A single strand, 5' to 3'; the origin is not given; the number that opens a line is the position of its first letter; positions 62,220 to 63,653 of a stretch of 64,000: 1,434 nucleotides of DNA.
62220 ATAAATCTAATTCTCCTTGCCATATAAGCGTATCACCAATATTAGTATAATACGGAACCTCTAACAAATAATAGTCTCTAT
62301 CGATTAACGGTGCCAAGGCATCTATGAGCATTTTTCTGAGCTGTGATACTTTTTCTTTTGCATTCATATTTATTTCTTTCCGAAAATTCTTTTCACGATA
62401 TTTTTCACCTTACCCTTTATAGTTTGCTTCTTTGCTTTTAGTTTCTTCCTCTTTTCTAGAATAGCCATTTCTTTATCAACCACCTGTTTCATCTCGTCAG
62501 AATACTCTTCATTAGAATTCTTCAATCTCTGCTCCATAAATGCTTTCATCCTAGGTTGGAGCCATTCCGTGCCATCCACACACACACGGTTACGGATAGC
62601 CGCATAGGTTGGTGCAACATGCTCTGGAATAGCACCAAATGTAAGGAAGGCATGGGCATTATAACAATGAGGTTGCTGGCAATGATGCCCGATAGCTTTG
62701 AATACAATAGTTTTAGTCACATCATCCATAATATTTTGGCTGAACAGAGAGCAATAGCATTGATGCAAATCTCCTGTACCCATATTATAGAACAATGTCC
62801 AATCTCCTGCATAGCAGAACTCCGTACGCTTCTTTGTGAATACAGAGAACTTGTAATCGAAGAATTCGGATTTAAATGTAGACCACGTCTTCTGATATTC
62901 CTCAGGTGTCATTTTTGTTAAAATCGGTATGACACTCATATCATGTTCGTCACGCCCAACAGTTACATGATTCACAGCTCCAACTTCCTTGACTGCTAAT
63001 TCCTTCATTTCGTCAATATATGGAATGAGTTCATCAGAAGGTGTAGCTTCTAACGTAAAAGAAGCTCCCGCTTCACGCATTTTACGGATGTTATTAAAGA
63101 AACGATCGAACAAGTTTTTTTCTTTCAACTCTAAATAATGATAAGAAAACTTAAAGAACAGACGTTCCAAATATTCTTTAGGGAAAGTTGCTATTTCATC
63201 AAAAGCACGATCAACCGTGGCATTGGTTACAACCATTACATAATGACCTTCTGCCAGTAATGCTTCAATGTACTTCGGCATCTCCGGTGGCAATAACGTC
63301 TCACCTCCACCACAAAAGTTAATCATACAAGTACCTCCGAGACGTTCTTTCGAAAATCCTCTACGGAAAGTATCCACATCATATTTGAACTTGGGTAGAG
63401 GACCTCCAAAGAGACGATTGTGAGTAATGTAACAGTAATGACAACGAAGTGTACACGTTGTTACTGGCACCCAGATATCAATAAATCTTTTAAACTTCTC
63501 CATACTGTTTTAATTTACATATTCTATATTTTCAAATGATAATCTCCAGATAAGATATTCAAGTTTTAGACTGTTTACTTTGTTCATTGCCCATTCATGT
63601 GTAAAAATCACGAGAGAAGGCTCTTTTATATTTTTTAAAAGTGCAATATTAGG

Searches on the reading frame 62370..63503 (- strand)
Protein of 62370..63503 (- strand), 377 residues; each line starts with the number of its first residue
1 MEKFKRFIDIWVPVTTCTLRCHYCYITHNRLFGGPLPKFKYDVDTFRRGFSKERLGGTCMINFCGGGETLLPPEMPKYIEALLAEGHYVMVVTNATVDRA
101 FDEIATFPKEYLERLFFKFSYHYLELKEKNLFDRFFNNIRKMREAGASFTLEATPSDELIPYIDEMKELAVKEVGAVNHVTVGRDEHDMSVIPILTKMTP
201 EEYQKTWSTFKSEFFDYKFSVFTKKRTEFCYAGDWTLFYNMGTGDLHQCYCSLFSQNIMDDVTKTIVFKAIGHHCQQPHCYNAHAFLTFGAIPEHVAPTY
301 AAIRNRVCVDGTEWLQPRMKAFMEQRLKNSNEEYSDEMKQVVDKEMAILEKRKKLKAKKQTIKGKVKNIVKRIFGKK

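Call 8: search_protein_families(library=pfam, proteins=[window:62370-63503:-], max_evalue=0.001)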
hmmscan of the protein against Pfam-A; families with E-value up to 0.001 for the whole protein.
window:62370-63503:- (377 aa): 1 family
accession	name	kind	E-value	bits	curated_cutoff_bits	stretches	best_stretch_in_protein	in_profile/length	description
PF04055.27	Radical_SAM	-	9.3e-10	39.4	29.5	1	13-148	3-142/166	Radical SAM superfamily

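Call 77: search_protein_families(library=padloc, proteins=[L091:13340-13678:+, L091:13679-14197:+, L091:14203-14445:+, L091:14702-15883:+, L101:2519-3664:+, L101:3702-4595:+, L101:4579-5055:+, L101:5058-5768:+, L102:337-1302:+, L102:1323-2822:+], max_evalue=0.001)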
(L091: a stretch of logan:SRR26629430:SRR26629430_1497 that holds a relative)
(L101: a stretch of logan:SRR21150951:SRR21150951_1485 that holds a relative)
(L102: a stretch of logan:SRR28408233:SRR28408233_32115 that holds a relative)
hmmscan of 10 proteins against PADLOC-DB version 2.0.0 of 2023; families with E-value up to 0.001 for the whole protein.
L091:13340-13678:+ (112 aa): 0 families

L091:13679-14197:+ (172 aa): 0 families

L091:14203-14445:+ (80 aa): 0 families

L091:14702-15883:+ (393 aa): 0 families

L101:2519-3664:+ (381 aa): 0 families

L101:3702-4595:+ (297 aa): 1 family
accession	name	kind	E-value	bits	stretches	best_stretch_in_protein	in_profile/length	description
PDLC04559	PDC-M28B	-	3.2e-05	21.2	1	17-55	129-166/438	-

L101:4579-5055:+ (158 aa): 0 families

L101:5058-5768:+ (236 aa): 0 families

L102:337-1302:+ (321 aa): 1 family
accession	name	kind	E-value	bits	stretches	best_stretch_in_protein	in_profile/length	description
PDLC02343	AbiC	-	2.6e-06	25.2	1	13-263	8-233/306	AbiC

L102:1323-2822:+ (499 aa): 1 family
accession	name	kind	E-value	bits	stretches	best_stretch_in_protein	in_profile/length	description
PDLC04108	PD-T7-3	-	1.4e-07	29.1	1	1-312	1-316/432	-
